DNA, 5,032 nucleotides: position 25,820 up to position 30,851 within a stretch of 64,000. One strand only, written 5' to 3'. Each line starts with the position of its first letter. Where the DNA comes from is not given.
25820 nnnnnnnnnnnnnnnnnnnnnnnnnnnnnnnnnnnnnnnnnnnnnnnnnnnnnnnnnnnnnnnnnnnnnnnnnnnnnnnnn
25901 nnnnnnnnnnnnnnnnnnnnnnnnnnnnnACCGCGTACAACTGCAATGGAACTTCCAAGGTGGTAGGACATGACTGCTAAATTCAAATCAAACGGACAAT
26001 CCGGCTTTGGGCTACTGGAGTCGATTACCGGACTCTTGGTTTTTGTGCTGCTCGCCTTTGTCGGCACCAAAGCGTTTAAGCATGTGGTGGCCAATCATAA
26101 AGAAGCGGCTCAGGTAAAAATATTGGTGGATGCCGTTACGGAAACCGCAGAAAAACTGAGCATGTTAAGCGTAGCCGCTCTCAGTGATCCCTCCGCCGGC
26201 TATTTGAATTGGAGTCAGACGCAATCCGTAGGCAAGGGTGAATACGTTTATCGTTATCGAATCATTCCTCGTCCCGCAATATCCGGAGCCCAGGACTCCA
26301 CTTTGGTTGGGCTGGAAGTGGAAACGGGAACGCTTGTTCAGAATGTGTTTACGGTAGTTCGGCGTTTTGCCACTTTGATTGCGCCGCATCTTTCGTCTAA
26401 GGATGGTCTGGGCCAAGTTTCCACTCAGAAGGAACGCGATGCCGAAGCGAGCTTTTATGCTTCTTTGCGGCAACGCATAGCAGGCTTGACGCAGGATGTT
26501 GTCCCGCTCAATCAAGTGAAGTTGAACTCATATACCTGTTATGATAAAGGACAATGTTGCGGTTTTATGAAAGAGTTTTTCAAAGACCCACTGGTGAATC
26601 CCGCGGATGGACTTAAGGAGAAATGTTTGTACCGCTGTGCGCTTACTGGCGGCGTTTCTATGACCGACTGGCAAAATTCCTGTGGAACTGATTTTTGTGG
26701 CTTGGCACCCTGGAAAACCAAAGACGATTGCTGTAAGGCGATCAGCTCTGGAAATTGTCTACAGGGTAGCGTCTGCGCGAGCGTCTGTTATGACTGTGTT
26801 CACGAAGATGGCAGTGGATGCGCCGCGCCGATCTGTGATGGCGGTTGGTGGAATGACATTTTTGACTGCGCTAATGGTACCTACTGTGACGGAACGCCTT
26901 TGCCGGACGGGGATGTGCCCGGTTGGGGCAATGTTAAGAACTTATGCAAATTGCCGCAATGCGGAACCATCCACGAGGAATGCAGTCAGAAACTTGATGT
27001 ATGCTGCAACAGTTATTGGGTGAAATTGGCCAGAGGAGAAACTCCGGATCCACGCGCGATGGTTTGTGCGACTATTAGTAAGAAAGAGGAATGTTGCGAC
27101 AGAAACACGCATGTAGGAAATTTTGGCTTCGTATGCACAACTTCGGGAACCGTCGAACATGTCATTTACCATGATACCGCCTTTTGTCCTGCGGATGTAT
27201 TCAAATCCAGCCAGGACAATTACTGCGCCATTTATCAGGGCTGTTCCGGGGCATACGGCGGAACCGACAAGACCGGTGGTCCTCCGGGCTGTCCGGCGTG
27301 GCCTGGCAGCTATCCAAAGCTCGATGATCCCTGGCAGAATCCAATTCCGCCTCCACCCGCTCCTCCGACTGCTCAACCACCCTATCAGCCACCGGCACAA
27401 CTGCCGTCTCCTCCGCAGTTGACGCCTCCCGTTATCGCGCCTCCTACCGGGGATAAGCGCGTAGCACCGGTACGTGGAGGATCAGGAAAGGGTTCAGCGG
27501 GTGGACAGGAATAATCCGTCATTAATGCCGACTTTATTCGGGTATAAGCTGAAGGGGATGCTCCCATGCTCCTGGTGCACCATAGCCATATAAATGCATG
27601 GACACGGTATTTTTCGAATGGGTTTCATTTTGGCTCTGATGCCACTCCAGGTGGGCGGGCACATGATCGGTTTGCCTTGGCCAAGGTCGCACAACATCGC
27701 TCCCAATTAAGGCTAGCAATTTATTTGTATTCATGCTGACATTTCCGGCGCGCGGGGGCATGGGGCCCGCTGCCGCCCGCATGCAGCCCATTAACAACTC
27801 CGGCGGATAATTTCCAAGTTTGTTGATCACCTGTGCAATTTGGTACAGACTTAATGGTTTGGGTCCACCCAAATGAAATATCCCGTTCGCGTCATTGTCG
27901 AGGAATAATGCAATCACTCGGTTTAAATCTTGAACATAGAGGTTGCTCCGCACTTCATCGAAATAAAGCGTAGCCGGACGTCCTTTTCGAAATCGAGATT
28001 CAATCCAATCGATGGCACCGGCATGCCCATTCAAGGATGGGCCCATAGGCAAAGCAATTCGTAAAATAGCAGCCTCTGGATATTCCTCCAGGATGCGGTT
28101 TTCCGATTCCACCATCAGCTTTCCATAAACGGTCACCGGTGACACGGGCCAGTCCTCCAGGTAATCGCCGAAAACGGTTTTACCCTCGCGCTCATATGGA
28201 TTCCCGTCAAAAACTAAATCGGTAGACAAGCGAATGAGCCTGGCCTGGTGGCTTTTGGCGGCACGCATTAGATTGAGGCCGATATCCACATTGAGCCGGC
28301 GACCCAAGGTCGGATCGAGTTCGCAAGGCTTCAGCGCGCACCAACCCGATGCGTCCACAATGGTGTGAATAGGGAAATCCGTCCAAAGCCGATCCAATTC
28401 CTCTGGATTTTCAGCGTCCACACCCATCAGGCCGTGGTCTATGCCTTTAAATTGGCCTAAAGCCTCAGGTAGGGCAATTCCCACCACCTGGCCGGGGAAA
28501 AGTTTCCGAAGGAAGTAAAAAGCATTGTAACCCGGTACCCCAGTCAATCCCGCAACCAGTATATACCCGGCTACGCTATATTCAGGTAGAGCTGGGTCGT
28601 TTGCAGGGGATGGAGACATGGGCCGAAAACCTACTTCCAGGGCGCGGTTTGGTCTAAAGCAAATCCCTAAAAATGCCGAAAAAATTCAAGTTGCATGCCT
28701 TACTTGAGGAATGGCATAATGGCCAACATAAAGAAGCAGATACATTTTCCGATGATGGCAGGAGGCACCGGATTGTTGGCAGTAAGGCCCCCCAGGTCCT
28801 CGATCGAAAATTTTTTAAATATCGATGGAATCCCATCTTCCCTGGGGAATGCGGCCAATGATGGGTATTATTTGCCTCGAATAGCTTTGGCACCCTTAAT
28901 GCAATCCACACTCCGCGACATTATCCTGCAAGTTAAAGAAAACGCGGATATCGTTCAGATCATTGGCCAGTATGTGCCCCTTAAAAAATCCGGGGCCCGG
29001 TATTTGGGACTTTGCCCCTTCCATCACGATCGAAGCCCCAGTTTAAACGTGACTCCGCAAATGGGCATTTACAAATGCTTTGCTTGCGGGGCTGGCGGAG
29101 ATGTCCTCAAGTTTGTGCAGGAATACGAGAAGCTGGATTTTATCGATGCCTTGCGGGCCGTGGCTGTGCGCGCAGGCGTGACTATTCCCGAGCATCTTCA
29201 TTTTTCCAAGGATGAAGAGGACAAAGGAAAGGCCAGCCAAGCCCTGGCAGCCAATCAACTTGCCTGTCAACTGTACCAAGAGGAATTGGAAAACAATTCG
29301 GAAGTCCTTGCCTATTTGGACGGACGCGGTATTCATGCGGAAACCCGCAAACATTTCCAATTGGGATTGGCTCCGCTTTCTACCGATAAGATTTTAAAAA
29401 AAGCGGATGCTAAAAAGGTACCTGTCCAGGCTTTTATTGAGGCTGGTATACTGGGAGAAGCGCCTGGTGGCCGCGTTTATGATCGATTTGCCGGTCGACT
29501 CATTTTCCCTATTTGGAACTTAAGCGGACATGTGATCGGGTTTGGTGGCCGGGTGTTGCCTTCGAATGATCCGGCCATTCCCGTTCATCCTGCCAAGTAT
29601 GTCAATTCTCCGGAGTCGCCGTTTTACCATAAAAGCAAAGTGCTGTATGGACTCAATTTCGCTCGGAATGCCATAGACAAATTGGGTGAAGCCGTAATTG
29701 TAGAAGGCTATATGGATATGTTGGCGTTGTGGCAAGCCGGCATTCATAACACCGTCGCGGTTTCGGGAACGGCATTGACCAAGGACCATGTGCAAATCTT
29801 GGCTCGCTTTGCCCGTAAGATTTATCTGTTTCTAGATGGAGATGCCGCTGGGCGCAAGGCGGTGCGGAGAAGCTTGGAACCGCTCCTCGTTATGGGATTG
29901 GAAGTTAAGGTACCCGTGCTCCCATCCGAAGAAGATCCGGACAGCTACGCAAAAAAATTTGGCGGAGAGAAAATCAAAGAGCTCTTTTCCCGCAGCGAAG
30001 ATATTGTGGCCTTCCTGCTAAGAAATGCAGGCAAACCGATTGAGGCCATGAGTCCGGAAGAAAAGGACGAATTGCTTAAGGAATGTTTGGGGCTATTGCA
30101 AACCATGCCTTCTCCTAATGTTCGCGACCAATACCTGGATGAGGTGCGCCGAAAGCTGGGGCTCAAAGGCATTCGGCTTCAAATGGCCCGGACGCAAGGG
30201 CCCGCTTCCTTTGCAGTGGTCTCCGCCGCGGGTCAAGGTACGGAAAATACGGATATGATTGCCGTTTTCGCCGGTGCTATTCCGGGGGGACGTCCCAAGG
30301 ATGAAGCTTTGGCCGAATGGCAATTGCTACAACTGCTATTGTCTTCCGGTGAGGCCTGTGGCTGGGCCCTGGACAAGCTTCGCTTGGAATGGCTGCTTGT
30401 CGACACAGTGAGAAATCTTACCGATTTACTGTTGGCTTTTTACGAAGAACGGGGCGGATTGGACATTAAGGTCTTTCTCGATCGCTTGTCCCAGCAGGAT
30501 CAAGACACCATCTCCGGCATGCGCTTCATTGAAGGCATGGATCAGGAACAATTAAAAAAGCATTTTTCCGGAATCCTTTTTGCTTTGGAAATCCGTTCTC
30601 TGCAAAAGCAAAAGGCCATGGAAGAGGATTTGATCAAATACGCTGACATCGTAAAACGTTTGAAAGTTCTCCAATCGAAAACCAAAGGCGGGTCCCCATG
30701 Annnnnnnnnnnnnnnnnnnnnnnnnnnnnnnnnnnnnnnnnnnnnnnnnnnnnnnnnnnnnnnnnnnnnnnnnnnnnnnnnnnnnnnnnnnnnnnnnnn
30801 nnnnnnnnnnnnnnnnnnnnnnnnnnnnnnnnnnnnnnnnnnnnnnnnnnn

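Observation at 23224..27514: Orphan three-gene pseudopilin operon with no assembly machinery nearby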

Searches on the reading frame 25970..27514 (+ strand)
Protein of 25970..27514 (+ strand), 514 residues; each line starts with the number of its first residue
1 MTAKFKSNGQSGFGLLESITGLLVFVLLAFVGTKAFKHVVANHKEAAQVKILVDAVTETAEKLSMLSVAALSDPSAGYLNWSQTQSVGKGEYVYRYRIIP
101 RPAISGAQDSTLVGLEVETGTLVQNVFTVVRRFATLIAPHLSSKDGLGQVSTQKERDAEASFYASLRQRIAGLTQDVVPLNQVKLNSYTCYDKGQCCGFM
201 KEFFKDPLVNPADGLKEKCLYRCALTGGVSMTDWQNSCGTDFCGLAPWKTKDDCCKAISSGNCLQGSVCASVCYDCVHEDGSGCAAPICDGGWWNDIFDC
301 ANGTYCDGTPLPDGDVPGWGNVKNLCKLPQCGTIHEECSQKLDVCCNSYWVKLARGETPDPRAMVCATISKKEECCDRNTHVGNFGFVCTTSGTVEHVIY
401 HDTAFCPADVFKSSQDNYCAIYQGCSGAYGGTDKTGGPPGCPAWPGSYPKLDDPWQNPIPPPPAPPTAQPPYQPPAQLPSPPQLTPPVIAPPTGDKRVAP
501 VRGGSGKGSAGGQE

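Call 3: search_protein_families(library=pfam, proteins=[window:25970-27514:+], max_evalue=1)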
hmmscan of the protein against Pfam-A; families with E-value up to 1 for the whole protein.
window:25970-27514:+ (514 aa): 0 families

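Call 4: search_protein_families(library=ncbifam, proteins=[window:25970-27514:+], max_evalue=1)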
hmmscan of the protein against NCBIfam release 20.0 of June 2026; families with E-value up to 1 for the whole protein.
window:25970-27514:+ (514 aa): 0 families

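Call 12: find_homologous_proteins(query=window:25970-27514:+)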
Query window:25970-27514:+ (514 aa): 60 proteins with E <= 0.001 among 8000 candidates.
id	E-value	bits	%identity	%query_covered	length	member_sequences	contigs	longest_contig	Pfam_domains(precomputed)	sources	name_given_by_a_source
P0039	0.0e+0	1162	94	100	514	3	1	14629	-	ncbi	-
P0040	1.1e-191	656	54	99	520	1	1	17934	-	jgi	jgi:type II secretory pathway pseudopilin PulG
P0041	3.4e-168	579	54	85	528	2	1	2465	-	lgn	-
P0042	4.7e-168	578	52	88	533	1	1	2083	-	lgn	-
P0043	6.1e-167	575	53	98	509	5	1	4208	-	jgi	jgi:Tfp pilus assembly protein PilE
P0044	5.5e-166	571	56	88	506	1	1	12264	-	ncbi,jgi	-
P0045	1.1e-165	570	51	100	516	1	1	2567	-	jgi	jgi:Tfp pilus assembly protein PilE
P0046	1.3e-165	570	53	86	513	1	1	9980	-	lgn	-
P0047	2.4e-165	569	52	99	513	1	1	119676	-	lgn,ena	-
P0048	6.3e-165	568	51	98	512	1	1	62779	-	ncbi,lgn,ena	-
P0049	1.3e-164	567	55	87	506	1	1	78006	-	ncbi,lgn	-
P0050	1.2e-163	564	51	98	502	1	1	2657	-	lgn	-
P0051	1.9e-163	563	51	99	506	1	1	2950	-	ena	-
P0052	6.8e-161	555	56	88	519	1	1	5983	-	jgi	jgi:hypothetical protein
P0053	8.2e-161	554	54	89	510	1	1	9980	-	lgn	-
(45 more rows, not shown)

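Call 25: search_solved_structures(query=A2, max_evalue=10)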
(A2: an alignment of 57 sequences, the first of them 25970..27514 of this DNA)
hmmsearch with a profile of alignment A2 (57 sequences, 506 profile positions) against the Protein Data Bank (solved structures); distinct sequences matched with E-value up to 10: 3.
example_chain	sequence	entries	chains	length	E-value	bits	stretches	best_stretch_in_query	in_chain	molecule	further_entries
9laa_A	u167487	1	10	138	0.0016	20.7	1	1-59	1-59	Type IV pilin protein PilA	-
1siz_A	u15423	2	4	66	0.52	12.4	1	258-305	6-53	Ferredoxin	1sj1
6skb_A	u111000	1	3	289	3.1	9.8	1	334-410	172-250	Kallikrein-6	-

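Call 28: predict_structure(alignment_id=A2)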
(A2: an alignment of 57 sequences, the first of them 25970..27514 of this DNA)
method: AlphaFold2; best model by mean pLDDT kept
length: 514 residues; sequences in the alignment: 57
mean_pLDDT: 77.6   pTM: 0.42
mean pLDDT of the five models: 77.6, 77.6, 74.1, 72.7, 72.7
residues with pLDDT >= 90: 144; 70-90: 230; 50-70: 95; < 50: 45
segments of 3 or more residues with pLDDT < 50: 1-10, 478-484, 495-514
pLDDT, mean of each block of 10 residues (from residue 1): 42 65 81 62 69 80 80 85 86 90 78 86 90 75 55 67 72 64 54 87 91 87 85 90 91 85 85 89 67 90 94 85 85 88 93 91 92 86 90 90 89 92 82 59 85 88 65 49 54 51 37 30
secondary structure, 60 per line:
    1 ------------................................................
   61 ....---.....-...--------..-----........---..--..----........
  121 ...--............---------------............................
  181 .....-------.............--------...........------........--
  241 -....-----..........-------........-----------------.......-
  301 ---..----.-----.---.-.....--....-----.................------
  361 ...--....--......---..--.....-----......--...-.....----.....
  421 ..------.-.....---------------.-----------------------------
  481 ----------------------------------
elements in order: H13-64 H68-72 E92-99 E113-123 E126-137 H153-185 H193-205 H214-224 H231-238 H242-245 H251-260 H268-275 H293-297 H322-326 H329-332 H338-354 H366-369 H372-377 E385-389 E395-400 E403-405 H407-410 H416-422 H431-435

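Call 31: fold_search(model_id=the predicted structure, library=pdb)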
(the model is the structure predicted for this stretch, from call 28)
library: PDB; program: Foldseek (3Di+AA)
matches with E <= 10: 483; with E <= 0.001: 0
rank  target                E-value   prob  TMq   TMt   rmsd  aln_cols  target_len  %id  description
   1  6yff_AA               8.1e-02  0.38  0.09  0.20   8.9       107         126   18  Virus-like particle of Beihai levi-like virus 21 (released 2020-09-02)
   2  6d63_F                2.0e-01  0.75  0.08  0.26   5.6        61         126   20  The structure of AtzH: a little known member of the atrazine breakdown pathway (released 2018-11-14)
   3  5mtw_B                2.0e-01  0.20  0.07  0.19  13.4       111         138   22  Mycobacterium tuberculosis Rv1957 SecB-like chaperone in complex with a ChAD peptide from Rv1956 HigA1 antitoxin (released 2018-10-24)
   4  6d63_K                2.2e-01  0.75  0.08  0.28   5.5        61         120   20  The structure of AtzH: a little known member of the atrazine breakdown pathway (released 2018-11-14)
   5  6d63_I                2.8e-01  0.69  0.08  0.27   5.3        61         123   21  The structure of AtzH: a little known member of the atrazine breakdown pathway (released 2018-11-14)
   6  6d63_L                2.8e-01  0.60  0.08  0.28   8.6        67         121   18  The structure of AtzH: a little known member of the atrazine breakdown pathway (released 2018-11-14)
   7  3nm7_B                3.3e-01  0.35  0.08  0.34   9.3       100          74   11  Crystal Structure of Borrelia burgdorferi Pur-alpha (released 2010-10-06)
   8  6d63_B                3.5e-01  0.60  0.08  0.26   5.0        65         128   17  The structure of AtzH: a little known member of the atrazine breakdown pathway (released 2018-11-14)
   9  6d63_J                3.7e-01  0.57  0.08  0.26   5.1        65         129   17  The structure of AtzH: a little known member of the atrazine breakdown pathway (released 2018-11-14)
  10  6ozr_A                3.7e-01  0.38  0.08  0.15  12.4       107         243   17  Crystal structure of Mus musculus (Mm) Endonuclease V in complex with a 23mer RNA oligo containing an inosine after a  (released 2019-09-04)
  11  5ien_B                3.9e-01  0.69  0.09  0.28   4.3        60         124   17  Structure of CDL2.2, a computationally designed Vitamin-D3 binder (released 2017-03-01)
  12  6d63_A                4.1e-01  0.60  0.08  0.26   5.6        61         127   20  The structure of AtzH: a little known member of the atrazine breakdown pathway (released 2018-11-14)
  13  6of9_B                5.2e-01  0.60  0.08  0.25   5.1        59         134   15  Structure of the Chlamydamonas reinhardtii CamKII hub homology domain (released 2019-04-17)
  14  3nm7_D                5.2e-01  0.20  0.08  0.29   8.8        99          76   12  Crystal Structure of Borrelia burgdorferi Pur-alpha (released 2010-10-06)
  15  6d63_H                5.5e-01  0.51  0.08  0.27   5.2        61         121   16  The structure of AtzH: a little known member of the atrazine breakdown pathway (released 2018-11-14)
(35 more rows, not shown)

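Call 76: search_protein_families(library=pfam, alignment_id=A2, max_evalue=1)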
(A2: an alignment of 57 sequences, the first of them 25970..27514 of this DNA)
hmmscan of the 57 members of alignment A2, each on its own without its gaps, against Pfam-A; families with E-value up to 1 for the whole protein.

A. member 1, window:25970-27514:+ (514 aa): 0 families

B. families by the number of members that match (of 57 scanned): 13 families
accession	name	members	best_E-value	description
PF07963.17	N_methyl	36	0.00049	Prokaryotic N-terminal methylation motif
PF23928.1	DUF7266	9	0.017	Family of unknown function (DUF7266)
PF10791.14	F1F0-ATPsyn_F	3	0.032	Mitochondrial F1-F0 ATP synthase subunit F of fungi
PF04734.18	Ceramidase_alk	1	0.00059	Neutral/alkaline non-lysosomal ceramidase, N-terminal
PF16578.11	IL17R_fnIII_D2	1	0.013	Interleukin 17 receptor D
PF20485.3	DUF6724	1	0.098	Family of unknown function (DUF6724)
PF07019.17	EMC6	1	0.14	EMC6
PF18603.7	LAL_C2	1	0.15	L-amino acid ligase C-terminal domain 2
PF23769.1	Beta-prop_WDR75_2nd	1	0.17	WD repeat-containing protein 75 second beta-propeller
PF21806.3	DUF6879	1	0.2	Family of unknown function (DUF6879)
PF19607.4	DUF6112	1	0.24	Family of unknown function (DUF6112)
PF19233.4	DUF5886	1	0.25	Family of unknown function (DUF5886)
PF02169.21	LPP20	1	0.37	LPP20 lipoprotein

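Call 81: fold_search(model_id=the predicted structure, library=viral)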
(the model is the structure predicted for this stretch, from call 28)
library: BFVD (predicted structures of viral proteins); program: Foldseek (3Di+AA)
matches with E <= 10: 245; with E <= 0.001: 0
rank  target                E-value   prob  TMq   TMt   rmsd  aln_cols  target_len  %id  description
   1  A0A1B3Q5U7            6.0e-02  0.28  0.09  0.08  21.4       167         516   14  Phage maturation protein [ssRNA phage DC]
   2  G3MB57                1.1e-01  0.85  0.10  0.35  11.2       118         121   14  Gp677 [Bacillus phage G]
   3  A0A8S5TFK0            1.3e-01  0.87  0.08  0.38   5.1        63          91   14  Uncharacterized protein [Phage sp. ctL4h4]
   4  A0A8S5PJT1            1.3e-01  0.60  0.08  0.29  11.8        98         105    8  Uncharacterized protein [Siphoviridae sp. ctUGQ45]
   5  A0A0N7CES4            2.3e-01  0.57  0.10  0.35   9.8        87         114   17  Uncharacterized protein [Salmonella phage 37]
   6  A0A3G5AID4            2.3e-01  0.25  0.09  0.18  27.5       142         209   13  Uncharacterized protein [Sylvanvirus sp.]
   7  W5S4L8                2.7e-01  0.47  0.07  0.35   8.2        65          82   17  Uncharacterized protein [Pithovirus sibericum]
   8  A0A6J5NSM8            3.1e-01  0.18  0.08  0.16  13.2       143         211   12  Type II CBASS E2 protein domain-containing protein [uncultured Caudovirales phage]
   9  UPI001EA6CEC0         3.1e-01  0.15  0.07  0.18  20.1       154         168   10  (no name look-up for this kind of identifier)
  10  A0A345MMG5            3.3e-01  0.57  0.09  0.29  10.4        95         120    8  (no name in the UniProt tables at hand)
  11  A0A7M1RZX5            3.4e-01  0.77  0.08  0.31   8.5        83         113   11  Uncharacterized protein [uncultured phage cr85_1]
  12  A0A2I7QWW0            3.6e-01  0.23  0.09  0.22  15.6       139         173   12  (no name in the UniProt tables at hand)
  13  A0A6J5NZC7            3.9e-01  0.82  0.08  0.07   6.0        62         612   13  Uncharacterized protein [uncultured Caudovirales phage]
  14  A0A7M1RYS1            4.1e-01  0.66  0.08  0.42  11.1        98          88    9  Uncharacterized protein [uncultured phage cr116_1]
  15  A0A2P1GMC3            4.1e-01  0.44  0.09  0.06  14.4       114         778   10  Capsid protein [Dongtou red stingray astrovirus]
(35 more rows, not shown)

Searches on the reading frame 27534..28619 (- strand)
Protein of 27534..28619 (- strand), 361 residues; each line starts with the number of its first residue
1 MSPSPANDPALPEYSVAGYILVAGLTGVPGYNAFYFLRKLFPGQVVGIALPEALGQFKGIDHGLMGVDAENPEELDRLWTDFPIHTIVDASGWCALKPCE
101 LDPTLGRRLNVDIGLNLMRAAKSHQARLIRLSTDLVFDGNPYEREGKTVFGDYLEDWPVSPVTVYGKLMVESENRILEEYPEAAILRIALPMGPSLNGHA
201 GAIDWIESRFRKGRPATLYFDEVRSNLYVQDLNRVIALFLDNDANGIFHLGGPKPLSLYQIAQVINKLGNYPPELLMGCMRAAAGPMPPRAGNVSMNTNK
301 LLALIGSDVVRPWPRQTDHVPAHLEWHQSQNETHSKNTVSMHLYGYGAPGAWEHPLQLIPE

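Call 80: search_protein_families(library=pfam, proteins=[window:27534-28619:-], max_evalue=0.00001)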
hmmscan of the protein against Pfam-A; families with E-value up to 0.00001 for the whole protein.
window:27534-28619:- (361 aa): 2 families
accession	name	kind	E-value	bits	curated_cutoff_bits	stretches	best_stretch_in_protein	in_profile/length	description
PF04321.23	RmlD_sub_bind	-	1.5e-26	93.6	27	1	66-319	34-280/287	RmlD substrate binding domain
PF01370.27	Epimerase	-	6.2e-12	45.9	20.9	1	20-250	1-239/240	NAD dependent epimerase/dehydratase family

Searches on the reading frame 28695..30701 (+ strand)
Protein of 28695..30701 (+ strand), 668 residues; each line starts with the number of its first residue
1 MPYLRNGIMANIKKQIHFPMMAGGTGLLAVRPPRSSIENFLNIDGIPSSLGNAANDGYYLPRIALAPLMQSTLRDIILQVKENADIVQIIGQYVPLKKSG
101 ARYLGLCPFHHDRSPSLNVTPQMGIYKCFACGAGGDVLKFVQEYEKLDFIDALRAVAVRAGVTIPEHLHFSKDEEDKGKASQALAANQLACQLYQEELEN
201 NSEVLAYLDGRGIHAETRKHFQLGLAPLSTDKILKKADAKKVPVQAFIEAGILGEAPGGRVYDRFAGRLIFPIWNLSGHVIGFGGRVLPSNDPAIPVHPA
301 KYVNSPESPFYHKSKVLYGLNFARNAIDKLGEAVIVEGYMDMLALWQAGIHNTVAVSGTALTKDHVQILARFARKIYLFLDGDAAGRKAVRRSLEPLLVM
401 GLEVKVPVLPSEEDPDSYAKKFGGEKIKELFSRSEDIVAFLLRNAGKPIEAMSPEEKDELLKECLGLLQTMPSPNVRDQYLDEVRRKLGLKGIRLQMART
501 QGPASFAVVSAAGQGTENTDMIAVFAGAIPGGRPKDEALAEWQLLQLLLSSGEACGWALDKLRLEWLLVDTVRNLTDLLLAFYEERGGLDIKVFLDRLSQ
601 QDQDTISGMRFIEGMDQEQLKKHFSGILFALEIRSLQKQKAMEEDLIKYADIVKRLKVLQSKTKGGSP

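Call 80: search_protein_families(library=pfam, proteins=[window:28695-30701:+], max_evalue=0.00001)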
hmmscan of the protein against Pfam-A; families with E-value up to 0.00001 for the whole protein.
window:28695-30701:+ (668 aa): 6 families
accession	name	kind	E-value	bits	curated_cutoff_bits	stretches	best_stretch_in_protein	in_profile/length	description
PF08275.17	DNAG_N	-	3e-34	118.3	26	1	194-323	2-127/128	DNA primase catalytic core, N-terminal domain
PF01807.25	Zn_ribbon_DnaG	-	4.3e-33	113.5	24.9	1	75-166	4-95/98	CHC2 zinc finger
PF13155.12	Toprim_2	-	2.9e-21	76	22.1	1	334-418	1-87/88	Toprim-like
PF13662.12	Toprim_4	-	6.4e-19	68.4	25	1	332-405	2-82/85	Toprim domain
PF01751.28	Toprim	-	2.4e-11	44.1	23.1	1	333-394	2-77/96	Toprim domain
PF13362.12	Toprim_3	-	2.1e-06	28.5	27.2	1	333-423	2-93/95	Toprim domain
